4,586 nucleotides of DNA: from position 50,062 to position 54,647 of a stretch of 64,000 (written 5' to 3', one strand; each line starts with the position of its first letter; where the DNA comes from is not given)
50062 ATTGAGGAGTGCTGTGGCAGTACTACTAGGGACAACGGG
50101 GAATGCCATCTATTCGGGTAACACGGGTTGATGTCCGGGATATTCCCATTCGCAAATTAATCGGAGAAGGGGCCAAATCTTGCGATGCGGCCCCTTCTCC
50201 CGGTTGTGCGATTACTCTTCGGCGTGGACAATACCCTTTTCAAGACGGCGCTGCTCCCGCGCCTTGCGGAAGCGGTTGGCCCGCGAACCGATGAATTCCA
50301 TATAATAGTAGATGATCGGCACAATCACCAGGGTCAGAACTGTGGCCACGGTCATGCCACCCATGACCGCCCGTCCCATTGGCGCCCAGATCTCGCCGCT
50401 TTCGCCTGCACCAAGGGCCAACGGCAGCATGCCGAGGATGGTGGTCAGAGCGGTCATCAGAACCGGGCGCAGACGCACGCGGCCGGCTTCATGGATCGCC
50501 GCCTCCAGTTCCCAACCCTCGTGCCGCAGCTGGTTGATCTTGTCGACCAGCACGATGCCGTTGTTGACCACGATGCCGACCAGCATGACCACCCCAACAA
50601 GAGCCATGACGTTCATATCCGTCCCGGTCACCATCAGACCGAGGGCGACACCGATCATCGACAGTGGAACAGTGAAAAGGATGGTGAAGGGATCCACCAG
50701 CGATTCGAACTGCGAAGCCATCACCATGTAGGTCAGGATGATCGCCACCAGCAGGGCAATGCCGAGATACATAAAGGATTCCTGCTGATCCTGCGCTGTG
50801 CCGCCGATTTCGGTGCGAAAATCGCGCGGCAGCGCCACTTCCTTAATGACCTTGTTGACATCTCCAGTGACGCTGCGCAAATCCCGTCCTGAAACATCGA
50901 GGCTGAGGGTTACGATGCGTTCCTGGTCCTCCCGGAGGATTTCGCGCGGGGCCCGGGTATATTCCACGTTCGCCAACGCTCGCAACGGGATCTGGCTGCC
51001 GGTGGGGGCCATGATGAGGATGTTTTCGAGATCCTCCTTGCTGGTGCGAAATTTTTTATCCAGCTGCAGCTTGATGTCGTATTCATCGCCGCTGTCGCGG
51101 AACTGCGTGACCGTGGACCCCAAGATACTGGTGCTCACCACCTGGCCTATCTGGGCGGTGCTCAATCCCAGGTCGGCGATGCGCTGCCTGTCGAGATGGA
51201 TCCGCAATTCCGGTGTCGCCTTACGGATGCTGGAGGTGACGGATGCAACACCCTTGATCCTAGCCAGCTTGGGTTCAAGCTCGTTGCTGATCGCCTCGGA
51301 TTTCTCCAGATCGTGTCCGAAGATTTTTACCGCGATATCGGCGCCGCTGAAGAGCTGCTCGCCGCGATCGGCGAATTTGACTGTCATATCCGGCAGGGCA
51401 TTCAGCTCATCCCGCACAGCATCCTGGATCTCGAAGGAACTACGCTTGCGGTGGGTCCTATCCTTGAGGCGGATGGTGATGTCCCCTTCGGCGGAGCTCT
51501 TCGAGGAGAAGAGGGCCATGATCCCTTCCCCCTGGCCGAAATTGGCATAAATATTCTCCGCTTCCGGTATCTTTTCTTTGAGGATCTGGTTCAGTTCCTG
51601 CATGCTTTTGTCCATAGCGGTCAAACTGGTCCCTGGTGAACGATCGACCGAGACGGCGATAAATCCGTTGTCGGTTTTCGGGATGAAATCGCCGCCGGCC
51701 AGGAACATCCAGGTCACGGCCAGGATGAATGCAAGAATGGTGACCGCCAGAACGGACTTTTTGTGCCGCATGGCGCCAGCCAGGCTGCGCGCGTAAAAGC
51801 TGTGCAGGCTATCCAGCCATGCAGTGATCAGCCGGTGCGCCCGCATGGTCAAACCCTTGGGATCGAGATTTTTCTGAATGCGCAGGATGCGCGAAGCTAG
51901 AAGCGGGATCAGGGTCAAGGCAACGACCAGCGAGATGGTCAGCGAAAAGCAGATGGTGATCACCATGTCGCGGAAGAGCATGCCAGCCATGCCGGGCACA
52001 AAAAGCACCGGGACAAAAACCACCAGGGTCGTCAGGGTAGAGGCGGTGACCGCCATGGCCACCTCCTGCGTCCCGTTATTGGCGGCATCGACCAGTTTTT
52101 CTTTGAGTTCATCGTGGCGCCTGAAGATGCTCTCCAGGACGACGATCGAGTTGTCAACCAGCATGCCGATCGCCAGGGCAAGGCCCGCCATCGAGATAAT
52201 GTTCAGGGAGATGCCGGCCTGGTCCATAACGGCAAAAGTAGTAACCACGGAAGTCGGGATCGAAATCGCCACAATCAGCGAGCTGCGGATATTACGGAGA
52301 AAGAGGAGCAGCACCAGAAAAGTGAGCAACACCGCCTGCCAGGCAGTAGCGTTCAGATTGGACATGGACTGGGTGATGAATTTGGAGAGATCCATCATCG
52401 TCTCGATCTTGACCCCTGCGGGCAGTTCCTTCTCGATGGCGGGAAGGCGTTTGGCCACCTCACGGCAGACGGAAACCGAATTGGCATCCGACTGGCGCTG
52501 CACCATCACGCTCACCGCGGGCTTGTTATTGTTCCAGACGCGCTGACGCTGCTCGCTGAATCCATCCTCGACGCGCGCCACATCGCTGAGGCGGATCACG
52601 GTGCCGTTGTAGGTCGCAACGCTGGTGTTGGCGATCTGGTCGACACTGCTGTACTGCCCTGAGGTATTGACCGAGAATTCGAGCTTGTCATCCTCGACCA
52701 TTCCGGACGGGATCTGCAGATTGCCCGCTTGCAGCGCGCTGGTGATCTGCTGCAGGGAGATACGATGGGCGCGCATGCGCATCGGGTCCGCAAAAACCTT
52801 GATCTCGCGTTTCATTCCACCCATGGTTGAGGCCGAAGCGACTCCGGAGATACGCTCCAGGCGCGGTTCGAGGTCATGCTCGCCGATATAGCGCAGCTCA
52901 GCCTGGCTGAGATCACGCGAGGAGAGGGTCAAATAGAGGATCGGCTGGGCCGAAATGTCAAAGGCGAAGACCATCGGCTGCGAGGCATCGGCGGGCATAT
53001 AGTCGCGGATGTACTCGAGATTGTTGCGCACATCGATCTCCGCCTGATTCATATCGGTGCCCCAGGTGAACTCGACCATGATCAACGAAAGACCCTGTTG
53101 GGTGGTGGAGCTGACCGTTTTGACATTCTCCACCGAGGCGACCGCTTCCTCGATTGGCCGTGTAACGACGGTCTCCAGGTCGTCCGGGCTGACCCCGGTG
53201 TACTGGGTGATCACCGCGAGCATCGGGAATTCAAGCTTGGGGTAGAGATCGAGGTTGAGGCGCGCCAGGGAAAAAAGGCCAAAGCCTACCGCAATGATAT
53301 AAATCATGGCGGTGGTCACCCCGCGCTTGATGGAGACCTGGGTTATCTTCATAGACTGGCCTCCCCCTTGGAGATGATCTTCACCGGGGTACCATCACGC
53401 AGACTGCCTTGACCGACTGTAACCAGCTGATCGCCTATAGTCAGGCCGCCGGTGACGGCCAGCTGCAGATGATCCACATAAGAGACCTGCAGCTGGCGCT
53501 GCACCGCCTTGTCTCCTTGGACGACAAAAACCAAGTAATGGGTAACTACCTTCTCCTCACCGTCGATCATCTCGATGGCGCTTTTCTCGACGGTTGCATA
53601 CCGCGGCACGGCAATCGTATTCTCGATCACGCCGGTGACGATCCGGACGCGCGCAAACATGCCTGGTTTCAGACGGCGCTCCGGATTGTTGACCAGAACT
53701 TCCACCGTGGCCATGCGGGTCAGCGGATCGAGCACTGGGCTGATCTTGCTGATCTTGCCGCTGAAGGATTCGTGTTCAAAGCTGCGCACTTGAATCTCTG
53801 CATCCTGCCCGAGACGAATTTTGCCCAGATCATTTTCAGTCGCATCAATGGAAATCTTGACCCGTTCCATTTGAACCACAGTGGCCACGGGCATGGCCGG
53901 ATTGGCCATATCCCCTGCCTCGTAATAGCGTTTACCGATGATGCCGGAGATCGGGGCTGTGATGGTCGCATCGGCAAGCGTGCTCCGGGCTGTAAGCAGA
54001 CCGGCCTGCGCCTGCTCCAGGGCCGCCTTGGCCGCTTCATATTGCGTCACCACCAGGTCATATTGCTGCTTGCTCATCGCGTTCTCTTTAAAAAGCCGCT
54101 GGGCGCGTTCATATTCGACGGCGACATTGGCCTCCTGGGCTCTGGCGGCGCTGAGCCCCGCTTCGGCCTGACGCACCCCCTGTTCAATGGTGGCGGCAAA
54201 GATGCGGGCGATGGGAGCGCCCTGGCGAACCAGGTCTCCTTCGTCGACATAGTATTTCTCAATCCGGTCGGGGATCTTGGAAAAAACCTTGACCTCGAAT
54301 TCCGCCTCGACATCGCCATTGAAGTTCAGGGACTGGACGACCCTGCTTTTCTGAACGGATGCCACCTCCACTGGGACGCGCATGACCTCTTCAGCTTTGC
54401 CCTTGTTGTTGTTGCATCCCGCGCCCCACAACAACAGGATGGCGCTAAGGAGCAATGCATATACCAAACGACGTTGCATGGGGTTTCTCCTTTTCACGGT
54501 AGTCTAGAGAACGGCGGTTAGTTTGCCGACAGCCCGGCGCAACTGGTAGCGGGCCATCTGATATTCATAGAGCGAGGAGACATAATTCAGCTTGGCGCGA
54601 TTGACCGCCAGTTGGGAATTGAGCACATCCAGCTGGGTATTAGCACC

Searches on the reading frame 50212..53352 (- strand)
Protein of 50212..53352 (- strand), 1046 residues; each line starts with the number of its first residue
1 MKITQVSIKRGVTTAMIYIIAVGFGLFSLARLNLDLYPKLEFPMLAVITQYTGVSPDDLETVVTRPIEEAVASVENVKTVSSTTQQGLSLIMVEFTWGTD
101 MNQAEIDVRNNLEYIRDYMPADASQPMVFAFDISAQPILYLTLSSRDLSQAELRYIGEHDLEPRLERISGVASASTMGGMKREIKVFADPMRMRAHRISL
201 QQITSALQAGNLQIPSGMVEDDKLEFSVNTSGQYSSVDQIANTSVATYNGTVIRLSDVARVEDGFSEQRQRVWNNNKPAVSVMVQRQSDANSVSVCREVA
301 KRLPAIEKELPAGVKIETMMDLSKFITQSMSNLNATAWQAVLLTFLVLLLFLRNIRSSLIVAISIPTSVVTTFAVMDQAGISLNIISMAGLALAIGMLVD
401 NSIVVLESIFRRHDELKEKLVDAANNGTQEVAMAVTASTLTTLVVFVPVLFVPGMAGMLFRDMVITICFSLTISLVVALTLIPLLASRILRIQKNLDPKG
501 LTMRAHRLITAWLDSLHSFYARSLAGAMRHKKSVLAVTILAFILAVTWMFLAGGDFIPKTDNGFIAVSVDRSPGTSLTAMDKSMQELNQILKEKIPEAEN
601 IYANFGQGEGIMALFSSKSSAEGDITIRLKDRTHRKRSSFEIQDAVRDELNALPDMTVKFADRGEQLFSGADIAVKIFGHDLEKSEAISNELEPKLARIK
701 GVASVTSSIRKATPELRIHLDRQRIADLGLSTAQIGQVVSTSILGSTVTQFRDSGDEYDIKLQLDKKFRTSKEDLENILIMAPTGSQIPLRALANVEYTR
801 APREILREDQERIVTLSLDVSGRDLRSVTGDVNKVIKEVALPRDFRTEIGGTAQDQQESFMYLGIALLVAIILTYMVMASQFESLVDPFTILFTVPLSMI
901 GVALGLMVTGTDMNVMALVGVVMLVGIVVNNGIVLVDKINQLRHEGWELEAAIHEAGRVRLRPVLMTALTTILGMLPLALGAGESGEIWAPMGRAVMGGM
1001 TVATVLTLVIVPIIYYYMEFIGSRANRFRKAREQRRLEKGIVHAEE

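Call 11: search_protein_families(library=pfam, proteins=[window:50212-53352:-], max_evalue=0.001)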
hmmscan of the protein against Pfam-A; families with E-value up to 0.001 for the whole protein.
window:50212-53352:- (1046 aa): 2 families
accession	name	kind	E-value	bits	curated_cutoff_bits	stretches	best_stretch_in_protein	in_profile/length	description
PF00873.25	ACR_tran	-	8.5e-267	888.2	28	1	4-1018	2-1020/1021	AcrB/AcrD/AcrF family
PF02355.23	SecD_SecF_C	-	2.5e-09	37.3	20.5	1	865-1011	35-179/189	Protein export membrane protein SecD/SecF, C-terminal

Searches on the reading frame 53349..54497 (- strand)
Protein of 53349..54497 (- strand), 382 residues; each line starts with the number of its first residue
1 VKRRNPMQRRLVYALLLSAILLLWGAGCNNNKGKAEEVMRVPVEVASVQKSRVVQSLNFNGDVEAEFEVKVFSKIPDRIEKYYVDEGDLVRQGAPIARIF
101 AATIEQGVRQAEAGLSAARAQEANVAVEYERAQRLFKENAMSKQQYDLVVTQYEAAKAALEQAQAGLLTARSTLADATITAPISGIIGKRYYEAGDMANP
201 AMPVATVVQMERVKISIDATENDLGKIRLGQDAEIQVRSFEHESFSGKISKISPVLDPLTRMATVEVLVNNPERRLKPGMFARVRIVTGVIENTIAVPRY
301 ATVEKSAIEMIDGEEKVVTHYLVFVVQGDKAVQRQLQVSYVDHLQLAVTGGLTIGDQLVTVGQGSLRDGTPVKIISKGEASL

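Call 69: search_protein_families(library=pfam, proteins=[window:53349-54497:-], max_evalue=0.001)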
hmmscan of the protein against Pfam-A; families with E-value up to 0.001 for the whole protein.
window:53349-54497:- (382 aa): 2 families
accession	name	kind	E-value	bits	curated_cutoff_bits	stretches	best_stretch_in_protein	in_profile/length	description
PF16576.10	HlyD_D23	-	2.9e-31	108.9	30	1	68-282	19-214/214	Barrel-sandwich domain of CusB or HlyD membrane-fusion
PF13437.12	HlyD_3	-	5.9e-17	62.8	22.2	1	178-279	1-106/106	HlyD family secretion protein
